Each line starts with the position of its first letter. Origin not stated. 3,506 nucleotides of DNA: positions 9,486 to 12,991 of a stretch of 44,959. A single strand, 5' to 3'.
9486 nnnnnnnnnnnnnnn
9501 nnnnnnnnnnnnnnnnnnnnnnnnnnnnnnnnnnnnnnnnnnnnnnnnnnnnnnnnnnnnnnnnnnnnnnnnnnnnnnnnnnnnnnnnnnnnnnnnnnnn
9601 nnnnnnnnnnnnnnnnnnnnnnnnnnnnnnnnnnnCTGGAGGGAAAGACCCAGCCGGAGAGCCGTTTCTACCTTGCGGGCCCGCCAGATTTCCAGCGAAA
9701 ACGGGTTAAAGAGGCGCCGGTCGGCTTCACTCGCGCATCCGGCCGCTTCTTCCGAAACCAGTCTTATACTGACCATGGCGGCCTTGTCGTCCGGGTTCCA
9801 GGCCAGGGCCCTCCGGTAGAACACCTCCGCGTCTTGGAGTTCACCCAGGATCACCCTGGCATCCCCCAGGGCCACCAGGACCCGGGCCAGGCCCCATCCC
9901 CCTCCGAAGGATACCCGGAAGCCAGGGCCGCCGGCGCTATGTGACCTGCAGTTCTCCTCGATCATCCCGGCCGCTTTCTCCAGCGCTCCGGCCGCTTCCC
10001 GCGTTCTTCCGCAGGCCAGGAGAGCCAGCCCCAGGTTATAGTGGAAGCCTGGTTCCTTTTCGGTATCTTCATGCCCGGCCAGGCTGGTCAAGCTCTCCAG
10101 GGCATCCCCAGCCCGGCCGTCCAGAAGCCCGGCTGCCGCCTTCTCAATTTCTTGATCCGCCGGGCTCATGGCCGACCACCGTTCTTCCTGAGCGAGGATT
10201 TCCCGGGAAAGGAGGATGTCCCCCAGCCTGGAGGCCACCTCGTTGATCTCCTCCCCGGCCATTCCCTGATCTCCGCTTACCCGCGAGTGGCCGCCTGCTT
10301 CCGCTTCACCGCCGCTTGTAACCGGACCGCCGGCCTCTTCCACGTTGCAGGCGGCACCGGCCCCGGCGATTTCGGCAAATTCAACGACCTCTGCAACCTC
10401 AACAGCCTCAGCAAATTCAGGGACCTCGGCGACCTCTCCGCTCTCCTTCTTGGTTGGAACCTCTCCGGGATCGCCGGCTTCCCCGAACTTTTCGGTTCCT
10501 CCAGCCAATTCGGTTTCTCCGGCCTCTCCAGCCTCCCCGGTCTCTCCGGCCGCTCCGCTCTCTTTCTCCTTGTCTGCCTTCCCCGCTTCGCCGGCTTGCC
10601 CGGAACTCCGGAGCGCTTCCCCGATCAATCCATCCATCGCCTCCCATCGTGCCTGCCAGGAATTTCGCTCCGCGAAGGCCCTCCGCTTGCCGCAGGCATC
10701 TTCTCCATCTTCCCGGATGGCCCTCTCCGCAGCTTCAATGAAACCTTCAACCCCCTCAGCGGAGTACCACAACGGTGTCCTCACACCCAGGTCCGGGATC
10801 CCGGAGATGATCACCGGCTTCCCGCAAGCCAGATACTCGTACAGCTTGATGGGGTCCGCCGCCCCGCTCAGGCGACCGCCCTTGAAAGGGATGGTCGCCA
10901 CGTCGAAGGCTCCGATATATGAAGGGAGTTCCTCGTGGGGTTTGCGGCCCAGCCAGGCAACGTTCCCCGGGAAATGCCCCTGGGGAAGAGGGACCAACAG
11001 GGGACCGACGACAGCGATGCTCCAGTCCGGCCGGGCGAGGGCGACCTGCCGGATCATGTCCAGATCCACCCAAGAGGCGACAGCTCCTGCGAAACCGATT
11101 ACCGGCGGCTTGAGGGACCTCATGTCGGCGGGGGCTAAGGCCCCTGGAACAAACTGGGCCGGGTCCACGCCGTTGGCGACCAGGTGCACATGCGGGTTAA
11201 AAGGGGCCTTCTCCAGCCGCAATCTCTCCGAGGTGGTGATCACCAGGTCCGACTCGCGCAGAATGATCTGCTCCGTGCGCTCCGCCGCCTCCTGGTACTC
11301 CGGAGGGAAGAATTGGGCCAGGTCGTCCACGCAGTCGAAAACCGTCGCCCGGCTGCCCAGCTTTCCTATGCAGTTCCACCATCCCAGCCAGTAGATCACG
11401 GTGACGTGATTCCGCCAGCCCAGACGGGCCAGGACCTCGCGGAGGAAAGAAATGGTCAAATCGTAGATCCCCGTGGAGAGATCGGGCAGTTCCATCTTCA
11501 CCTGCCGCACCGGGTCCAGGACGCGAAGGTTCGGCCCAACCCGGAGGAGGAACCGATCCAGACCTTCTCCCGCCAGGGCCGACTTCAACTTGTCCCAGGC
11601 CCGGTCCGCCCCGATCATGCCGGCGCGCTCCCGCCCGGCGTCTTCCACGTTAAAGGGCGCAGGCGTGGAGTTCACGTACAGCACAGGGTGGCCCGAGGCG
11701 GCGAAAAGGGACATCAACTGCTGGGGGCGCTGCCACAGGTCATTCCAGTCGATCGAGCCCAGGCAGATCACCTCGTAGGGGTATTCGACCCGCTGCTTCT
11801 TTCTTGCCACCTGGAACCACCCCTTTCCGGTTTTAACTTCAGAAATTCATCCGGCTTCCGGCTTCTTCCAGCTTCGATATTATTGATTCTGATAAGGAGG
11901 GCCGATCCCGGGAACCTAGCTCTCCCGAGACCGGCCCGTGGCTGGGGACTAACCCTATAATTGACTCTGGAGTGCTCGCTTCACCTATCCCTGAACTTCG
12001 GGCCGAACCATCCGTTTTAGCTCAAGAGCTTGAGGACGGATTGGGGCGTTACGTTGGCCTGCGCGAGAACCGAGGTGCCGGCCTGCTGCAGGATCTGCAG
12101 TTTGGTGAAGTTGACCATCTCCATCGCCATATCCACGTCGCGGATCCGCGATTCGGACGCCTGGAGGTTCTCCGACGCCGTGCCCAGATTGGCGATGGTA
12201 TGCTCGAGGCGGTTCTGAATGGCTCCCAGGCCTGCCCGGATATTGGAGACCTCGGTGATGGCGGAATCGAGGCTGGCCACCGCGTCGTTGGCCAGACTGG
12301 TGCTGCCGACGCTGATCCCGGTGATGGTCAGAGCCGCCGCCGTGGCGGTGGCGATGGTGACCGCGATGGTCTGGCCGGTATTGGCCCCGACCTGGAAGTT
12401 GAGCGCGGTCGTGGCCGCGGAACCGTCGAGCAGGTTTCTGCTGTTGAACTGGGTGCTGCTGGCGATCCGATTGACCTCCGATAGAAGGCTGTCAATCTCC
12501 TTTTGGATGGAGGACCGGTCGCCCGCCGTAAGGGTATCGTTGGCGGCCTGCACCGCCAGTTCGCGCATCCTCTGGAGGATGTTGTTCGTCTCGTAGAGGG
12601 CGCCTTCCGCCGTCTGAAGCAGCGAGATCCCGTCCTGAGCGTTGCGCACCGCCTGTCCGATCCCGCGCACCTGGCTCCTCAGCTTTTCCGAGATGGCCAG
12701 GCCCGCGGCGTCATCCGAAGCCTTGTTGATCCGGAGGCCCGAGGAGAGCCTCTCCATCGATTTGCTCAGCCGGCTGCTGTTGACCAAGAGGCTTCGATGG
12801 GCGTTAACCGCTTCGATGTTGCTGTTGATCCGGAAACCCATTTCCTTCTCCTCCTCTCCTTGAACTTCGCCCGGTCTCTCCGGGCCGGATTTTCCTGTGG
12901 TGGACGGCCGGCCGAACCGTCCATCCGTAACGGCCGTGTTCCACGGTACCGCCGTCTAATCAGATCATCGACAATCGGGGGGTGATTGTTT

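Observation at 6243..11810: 1855-aa single polypeptide fusing three glycosyltransferase domains with TPR arrays, between flagellin and fliD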

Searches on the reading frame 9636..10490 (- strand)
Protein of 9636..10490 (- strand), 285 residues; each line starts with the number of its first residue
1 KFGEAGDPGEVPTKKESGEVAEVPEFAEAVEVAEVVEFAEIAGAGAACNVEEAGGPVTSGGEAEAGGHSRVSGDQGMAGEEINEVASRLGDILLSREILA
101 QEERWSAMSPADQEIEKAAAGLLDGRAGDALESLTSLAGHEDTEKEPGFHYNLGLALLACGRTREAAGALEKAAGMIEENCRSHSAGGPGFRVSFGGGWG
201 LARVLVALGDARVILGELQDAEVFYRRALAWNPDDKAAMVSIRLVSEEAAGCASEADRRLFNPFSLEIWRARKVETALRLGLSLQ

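Call 8: search_protein_families(library=pfam, proteins=[window:9636-10490:-], max_evalue=0.01)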
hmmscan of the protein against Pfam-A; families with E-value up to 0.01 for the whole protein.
seq(285 aa): 11 families
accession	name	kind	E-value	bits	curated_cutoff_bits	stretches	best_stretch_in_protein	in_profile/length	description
PF07719.23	TPR_2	-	1.8e-09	37.4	27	1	202-235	1-34/34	Tetratricopeptide repeat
PF13181.12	TPR_8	-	3.2e-07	30.4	25.7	1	202-235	1-34/34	Tetratricopeptide repeat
PF00515.34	TPR_1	-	1.4e-06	28.3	27.8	0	202-235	1-34/34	Tetratricopeptide repeat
PF13424.12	TPR_12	-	7.2e-06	26.5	30.1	1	192-231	34-74/77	Tetratricopeptide repeat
PF14559.12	TPR_19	-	0.00011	22.9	25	0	124-173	4-51/68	Tetratricopeptide repeat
PF13428.12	TPR_14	-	0.0003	21.6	23.5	0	203-239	2-38/44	Tetratricopeptide repeat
PF13176.12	TPR_7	-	0.0011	19.3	27.9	0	151-174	3-28/36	Tetratricopeptide repeat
PF13414.12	TPR_11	-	0.0013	18.9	26.8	0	209-235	1-27/42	TPR repeat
PF13432.12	TPR_16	-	0.0015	19.4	32.7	0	125-174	11-58/65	Tetratricopeptide repeat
PF23300.3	HEAT_Nup120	-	0.0046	17.2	29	1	145-182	24-62/170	Nucleoporin Nup120, HEAT repeats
PF13431.12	TPR_17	-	0.0083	16.8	24.4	0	147-166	13-32/34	Tetratricopeptide repeat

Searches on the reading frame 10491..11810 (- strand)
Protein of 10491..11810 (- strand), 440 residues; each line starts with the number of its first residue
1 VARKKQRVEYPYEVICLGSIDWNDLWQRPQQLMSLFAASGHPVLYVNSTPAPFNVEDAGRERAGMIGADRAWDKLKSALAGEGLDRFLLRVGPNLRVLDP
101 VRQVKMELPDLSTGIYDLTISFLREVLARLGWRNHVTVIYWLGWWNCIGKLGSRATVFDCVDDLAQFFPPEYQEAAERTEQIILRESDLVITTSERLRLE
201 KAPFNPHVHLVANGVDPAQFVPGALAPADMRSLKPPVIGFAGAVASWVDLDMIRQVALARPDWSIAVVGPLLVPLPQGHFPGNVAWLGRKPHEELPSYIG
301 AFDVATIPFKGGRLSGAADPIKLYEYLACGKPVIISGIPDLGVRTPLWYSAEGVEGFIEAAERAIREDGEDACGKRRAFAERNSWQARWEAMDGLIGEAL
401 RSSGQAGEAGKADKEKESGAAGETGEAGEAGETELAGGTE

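Call 8: search_protein_families(library=pfam, proteins=[window:10491-11810:-], max_evalue=0.01)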
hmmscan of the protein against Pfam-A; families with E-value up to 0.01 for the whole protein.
seq(440 aa): 2 families
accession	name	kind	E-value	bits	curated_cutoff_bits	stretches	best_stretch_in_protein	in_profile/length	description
PF13692.12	Glyco_trans_1_4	-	6e-07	30.2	27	1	236-364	2-139/142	Glycosyl transferases group 1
PF00534.26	Glycos_transf_1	-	9.3e-05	22.5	26.4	1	281-336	72-122/172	Glycosyl transferases group 1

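Call 24: find_homologous_proteins(query=window:10551-11810:-, max_evalue=1e-8)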
Query window:10551-11810:- (420 aa): 36 proteins with E <= 1e-8 among 8000 candidates.
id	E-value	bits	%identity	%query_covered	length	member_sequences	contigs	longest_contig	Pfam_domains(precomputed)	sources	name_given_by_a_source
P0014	2.7e-46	176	33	94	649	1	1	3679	PF13847.13,PF13489.13,PF05175.21,PF00534.27,PF13649.13,PF13524.13,PF01209.25,PF08241.19,PF08242.19,PF13692.13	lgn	-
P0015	5.8e-43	165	31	92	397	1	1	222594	PF00534.27,PF13692.13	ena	-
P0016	6.7e-43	165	31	90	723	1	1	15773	PF10111.15,PF13506.14,PF13641.13,PF13524.13,PF00535.33,PF13692.13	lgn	-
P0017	1.0e-41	161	32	94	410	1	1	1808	PF00534.27,PF13692.13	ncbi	-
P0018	1.4e-40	158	33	67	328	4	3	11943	PF00534.27,PF13692.13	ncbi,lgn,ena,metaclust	metaclust:\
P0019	1.0e-39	155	29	97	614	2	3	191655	PF00534.27,PF02698.24,PF13692.13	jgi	jgi:uncharacterized SAM-binding protein YcdF (DUF218 family)/glycosyltransferase involved in cell wa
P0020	1.2e-39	155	31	89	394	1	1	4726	PF00534.27,PF13524.13,PF13692.13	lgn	-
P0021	1.8e-39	154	30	90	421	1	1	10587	PF13692.13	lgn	-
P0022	3.8e-38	150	31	92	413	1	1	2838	PF13692.13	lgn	-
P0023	1.4e-36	144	32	93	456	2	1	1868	PF13579.13,PF13524.13,PF13692.13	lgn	-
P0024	2.1e-36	144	29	96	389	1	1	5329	PF13524.13,PF13692.13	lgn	-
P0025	7.6e-35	139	30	91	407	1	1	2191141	PF13692.13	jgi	jgi:glycosyltransferase involved in cell wall biosynthesis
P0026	1.2e-34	138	29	94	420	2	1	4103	PF13524.13,PF13692.13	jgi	-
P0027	6.4e-34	136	29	91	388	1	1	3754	PF00534.27,PF13692.13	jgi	jgi:glycosyltransferase involved in cell wall biosynthesis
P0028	2.5e-32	130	36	60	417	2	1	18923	PF00534.27,PF13524.13,PF13692.13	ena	-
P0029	8.2e-32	129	38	52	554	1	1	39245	PF00534.27,PF13579.13,PF13524.13,PF13439.13,PF13692.13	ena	-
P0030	8.6e-30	122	34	63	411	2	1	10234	PF00534.27,PF22059.3,PF13524.13,PF13692.13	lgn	-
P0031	9.3e-30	122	28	92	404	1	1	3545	PF13524.13,PF13692.13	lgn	-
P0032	1.3e-29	121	30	90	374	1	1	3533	PF13692.13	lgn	-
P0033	1.3e-28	118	32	64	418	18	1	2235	PF13692.13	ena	-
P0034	5.1e-28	116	31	69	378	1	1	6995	PF13524.13,PF13692.13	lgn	-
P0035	5.1e-27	113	31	76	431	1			PF13692.13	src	-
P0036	6.1e-26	109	32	60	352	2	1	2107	PF13692.13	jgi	jgi:glycosyltransferase involved in cell wall biosynthesis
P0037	6.0e-25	106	27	91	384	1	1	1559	PF00534.27,PF13524.13,PF13692.13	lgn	-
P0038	2.3e-23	101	29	61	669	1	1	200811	PF13641.13,PF00535.33,PF13692.13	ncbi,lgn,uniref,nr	ncbi:Glycosyltransferase, GT2 family [Lentzea xinjiangensis]|uniref:Glycosyltransferase, GT2 family 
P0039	7.6e-23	99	29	91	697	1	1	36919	PF13641.13,PF00534.27,PF00535.33,PF13692.13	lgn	-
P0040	5.0e-22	96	24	95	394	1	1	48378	PF00534.27,PF13524.13,PF13692.13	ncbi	-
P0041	2.7e-19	87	29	59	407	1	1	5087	PF00534.27,PF22059.3,PF13524.13,PF13692.13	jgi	jgi:glycosyltransferase involved in cell wall biosynthesis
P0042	2.7e-18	84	29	55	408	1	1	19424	PF00534.27,PF13524.13,PF13692.13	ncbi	-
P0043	3.2e-15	74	36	39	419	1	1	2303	PF00534.27,PF13579.13,PF13524.13,PF13439.13,PF13692.13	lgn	-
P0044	8.7e-15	73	30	55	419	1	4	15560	PF00534.27,PF13579.13,PF13524.13,PF13439.13,PF13692.13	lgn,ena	-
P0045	7.7e-14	70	34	39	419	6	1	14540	PF00534.27,PF13579.13,PF13524.13,PF13439.13,PF13692.13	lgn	-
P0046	7.1e-12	63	33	39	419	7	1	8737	PF00534.27,PF13579.13,PF13524.13,PF13439.13,PF13692.13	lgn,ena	-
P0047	8.3e-12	63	29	64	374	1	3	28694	PF00534.27,PF13692.13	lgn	-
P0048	2.5e-11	61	30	44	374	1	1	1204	PF00534.27,PF13692.13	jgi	-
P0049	6.1e-9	53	29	44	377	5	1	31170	PF13692.13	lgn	-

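Call 53: predict_structure(alignment_id=A1)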
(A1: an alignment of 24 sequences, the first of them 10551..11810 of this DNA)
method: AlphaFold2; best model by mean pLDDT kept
length: 420 residues; sequences in the alignment: 24
mean_pLDDT: 87.9   pTM: 0.87
mean pLDDT of the five models: 87.9, 87.4, 87.1, 86.4, 86.0
residues with pLDDT >= 90: 293; 70-90: 64; 50-70: 39; < 50: 24
segments of 3 or more residues with pLDDT < 50: 1-3, 52-65, 416-420
pLDDT, mean of each block of 10 residues (from residue 1): 58 94 90 97 89 44 58 83 90 93 55 73 93 95 90 96 90 92 97 96 98 96 93 98 95 97 98 84 96 96 98 93 97 93 80 96 97 97 97 96 72 50
secondary structure, 60 per line:
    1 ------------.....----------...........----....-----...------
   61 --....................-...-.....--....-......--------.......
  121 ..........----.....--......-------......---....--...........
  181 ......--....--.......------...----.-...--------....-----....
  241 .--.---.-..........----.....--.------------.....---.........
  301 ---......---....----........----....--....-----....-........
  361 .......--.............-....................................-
elements in order: E13-17 H28-38 E43-46 H63-82 E88-92 E95-98 H100-105 H114-130 E135-139 H142-147 E155-160 H164-167 H170-186 E189-192 H195-201 E208-210 H228-231 E237-241 H250-259 E264-268 E284-288 H292-300 E304-309 H313-316 H321-328 E333-336 H339-342 E348-351 H353-367 H370-382 H385-419

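Call 56: fold_search(model_id=the predicted structure, library=pdb)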
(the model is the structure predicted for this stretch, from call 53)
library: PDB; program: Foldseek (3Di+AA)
matches with E <= 10: 1440; with E <= 0.001: 341
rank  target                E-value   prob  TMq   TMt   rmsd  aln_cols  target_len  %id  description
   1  3c48_B                6.6e-17  1.00  0.40  0.43  11.7       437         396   14  Structure of the retaining glycosyltransferase MshA: The first step in mycothiol biosynthesis. Organism: Corynebacteri (released 2008-03-25)
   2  3c48_A                4.3e-16  1.00  0.40  0.42  12.1       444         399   13  Structure of the retaining glycosyltransferase MshA: The first step in mycothiol biosynthesis. Organism: Corynebacteri (released 2008-03-25)
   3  3c4q_A                6.9e-16  1.00  0.67  0.71   5.3       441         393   14  Structure of the retaining glycosyltransferase MshA : The first step in mycothiol biosynthesis. Organism : Corynebacte (released 2008-04-01)
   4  6kih_A                8.7e-16  1.00  0.67  0.70   5.5       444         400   17  Sucrose-phosphate synthase (tll1590) from Thermosynechococcus elongatus (released 2020-05-27)
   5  3oka_A                5.4e-15  1.00  0.59  0.65   6.5       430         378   19  Crystal structure of Corynebacterium glutamicum PimB' in complex with GDP-Man (triclinic crystal form) (released 2010-09-15)
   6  3c4q_B                1.4e-14  1.00  0.66  0.70   5.3       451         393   13  Structure of the retaining glycosyltransferase MshA : The first step in mycothiol biosynthesis. Organism : Corynebacte (released 2008-04-01)
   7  6tvp_B                4.7e-14  1.00  0.57  0.61   6.3       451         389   14  Structure of Mycobacterium smegmatis alpha-maltose-1-phosphate synthase GlgM (released 2020-04-22)
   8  6tvp_A                4.9e-14  1.00  0.61  0.65   5.7       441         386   14  Structure of Mycobacterium smegmatis alpha-maltose-1-phosphate synthase GlgM (released 2020-04-22)
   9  7qsg_A                1.3e-13  1.00  0.62  0.68   5.1       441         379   15  Methylmannose polysaccharide mannosyltransferase from M. hassiacum (released 2023-01-25)
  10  8vrf_B                2.3e-13  1.00  0.60  0.56   6.2       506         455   12  Sucrose-phosphate synthase-like protein from Leishmania major (released 2025-08-13)
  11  8uag                  8.2e-13  1.00  0.60  0.56   6.4       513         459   12  Sucrose-phosphate synthase-like protein from Leishmania major (released 2024-12-18)
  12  3mbo_F                9.8e-13  1.00  0.61  0.68   6.0       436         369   13  Crystal Structure of the Glycosyltransferase BaBshA bound with UDP and L-malate (released 2010-09-29)
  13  3mbo_C                1.8e-12  1.00  0.58  0.64   6.0       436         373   15  Crystal Structure of the Glycosyltransferase BaBshA bound with UDP and L-malate (released 2010-09-29)
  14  6n1x                  1.9e-12  1.00  0.66  0.73   5.4       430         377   14  BshA from Staphylococcus aureus complexed with UDP and N-acetylglucosamine (released 2019-08-21)
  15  3mbo_B                2.2e-12  1.00  0.66  0.74   4.1       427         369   13  Crystal Structure of the Glycosyltransferase BaBshA bound with UDP and L-malate (released 2010-09-29)
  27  8qoy                  1.4e-11  1.00  0.53  0.24   8.7       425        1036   14  Capsular polysaccharide synthesis multienzyme of Actinobacillus Pleuropneumoniae serotype 3 (released 2024-07-03)
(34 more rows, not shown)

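Call 79: find_encoding_contigs(protein=P0016, flank=8000, max_places=2)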
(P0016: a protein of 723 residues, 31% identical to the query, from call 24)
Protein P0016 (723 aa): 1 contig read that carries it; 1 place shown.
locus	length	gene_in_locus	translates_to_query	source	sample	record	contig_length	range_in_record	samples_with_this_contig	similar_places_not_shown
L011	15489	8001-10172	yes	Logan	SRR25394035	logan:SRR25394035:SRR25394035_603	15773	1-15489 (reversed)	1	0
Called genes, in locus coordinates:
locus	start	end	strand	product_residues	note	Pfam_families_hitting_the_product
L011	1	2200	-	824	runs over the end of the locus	PF00675:Peptidase_M16, PF05193:Peptidase_M16_C, PF22454:PQQ_syn_pqqF_N_2, PF22455:PqqF_C_3, PF22456:PqqF-like_C_4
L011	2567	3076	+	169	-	PF09933:DUF2165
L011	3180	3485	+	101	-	PF03992:ABM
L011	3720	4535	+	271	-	PF01061:ABC2_membrane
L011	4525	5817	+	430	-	PF00005:ABC_tran, PF14524:Wzt_C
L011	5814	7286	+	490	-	PF04230:PS_pyruv_trans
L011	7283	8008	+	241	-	PF13640:2OG-FeII_Oxy_3, PF13661:2OG-FeII_Oxy_4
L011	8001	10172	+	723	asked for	PF10111:Glyco_tranf_2_2 (faint), PF13692:Glyco_trans_1_4 (weak), PF13524:Glyco_trans_1_2 (faint), PF00535:Glycos_transf_2, PF13641:Glyco_tranf_2_3, PF13506:Glyco_transf_21 (weak)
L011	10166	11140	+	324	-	PF13489:Methyltransf_23, PF01209:Ubie_methyltran (weak), PF13847:Methyltransf_31, PF08241:Methyltransf_11, PF08242:Methyltransf_12, PF13649:Methyltransf_25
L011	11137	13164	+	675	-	PF13692:Glyco_trans_1_4, PF00535:Glycos_transf_2, PF10111:Glyco_tranf_2_2 (weak), PF13641:Glyco_tranf_2_3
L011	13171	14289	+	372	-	PF02350:Epimerase_2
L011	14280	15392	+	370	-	PF13692:Glyco_trans_1_4 (faint)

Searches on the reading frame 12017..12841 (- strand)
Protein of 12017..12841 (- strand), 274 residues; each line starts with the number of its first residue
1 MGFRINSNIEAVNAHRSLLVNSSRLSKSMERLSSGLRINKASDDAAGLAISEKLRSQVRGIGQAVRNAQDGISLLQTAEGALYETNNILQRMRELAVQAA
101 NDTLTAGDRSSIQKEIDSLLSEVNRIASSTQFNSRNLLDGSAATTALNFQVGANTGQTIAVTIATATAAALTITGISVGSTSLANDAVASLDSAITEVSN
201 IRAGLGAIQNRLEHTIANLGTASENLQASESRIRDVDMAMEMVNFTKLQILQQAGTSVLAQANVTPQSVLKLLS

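Call 6: search_protein_families(library=pfam, proteins=[window:12017-12841:-], max_evalue=0.001)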
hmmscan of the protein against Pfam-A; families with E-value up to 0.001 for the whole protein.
window:12017-12841:- (274 aa): 2 families
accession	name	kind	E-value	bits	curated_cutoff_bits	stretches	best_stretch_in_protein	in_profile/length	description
PF00669.25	Flagellin_N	-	3.1e-49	167.1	26.6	1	5-142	1-138/139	Bacterial flagellin N-terminal helical region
PF00700.27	Flagellin_C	-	8.6e-32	109.8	23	1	190-273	3-86/86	Bacterial flagellin C-terminal helical region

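Call 9: search_protein_families(library=ncbifam, proteins=[window:12017-12841:-], max_evalue=0.01)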
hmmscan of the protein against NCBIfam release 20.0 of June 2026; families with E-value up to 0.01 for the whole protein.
window:12017-12841:- (274 aa): 31 families (the best 25 are shown)
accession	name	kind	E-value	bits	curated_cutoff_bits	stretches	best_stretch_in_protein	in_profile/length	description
NF009448.0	PRK12806.1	equivalog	2.6e-91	306.8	531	2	4-178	4-176/475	flagellin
NF009444.0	PRK12802.1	equivalog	7.1e-87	291.5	332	1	2-273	2-281/282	flagellin domain-containing protein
NF009446.0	PRK12804.1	subfamily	1.8e-86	290.4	352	2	4-176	2-182/301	flagellin Hag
NF006467.0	PRK08869.1-2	subfamily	5.9e-82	275.9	443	2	4-162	4-160/400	flagellin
NF005294.0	PRK06819.1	subfamily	3.7e-81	273.6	387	2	5-188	5-185/376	FliC/FljB family flagellin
NF006466.0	PRK08869.1-1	subfamily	2.2e-79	267.7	426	2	1-165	1-163/377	flagellin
NF005953.0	PRK08026.1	subfamily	5.1e-77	260.7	619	2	14-188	14-186/548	FliC/FljB family flagellin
NF006468.0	PRK08869.1-3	subfamily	3.9e-76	256.6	436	2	3-174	3-172/378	polar flagellin E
NF006469.0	PRK08869.1-4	equivalog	1.2e-75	255.2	627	2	1-185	1-183/377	flagellin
NF006470.0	PRK08869.1-5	equivalog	1.8e-72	244.7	423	2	5-174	4-171/388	flagellin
NF009449.0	PRK12807.1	subfamily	2.1e-66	224.4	347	1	4-273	2-286/287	flagellin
NF009450.0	PRK12808.1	equivalog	6.4e-65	220.5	476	2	4-184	2-181/476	flagellin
NF006264.0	PRK08411.1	subfamily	1.2e-64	219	729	2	1-188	1-186/572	flagellin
NF010115.0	PRK13588.1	subfamily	2.9e-64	217.9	503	2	1-195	1-193/514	flagellin B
NF038071.1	lat_flg_LafA_2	exception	3.6e-64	216.9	365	1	1-273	1-283/284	lateral flagellin LafA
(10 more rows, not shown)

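Call 33: find_encoding_contigs(protein=window:12017-12841:-, flank=8000, max_places=6)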
Protein window:12017-12841:- (274 aa): 1 contig read that carries it; 1 place shown.
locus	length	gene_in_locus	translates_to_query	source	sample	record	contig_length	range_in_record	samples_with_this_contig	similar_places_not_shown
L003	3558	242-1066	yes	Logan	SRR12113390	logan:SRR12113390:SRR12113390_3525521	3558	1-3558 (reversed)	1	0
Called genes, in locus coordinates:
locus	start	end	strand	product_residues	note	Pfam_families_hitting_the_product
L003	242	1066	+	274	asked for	PF00669:Flagellin_N, PF00700:Flagellin_C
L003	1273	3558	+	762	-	?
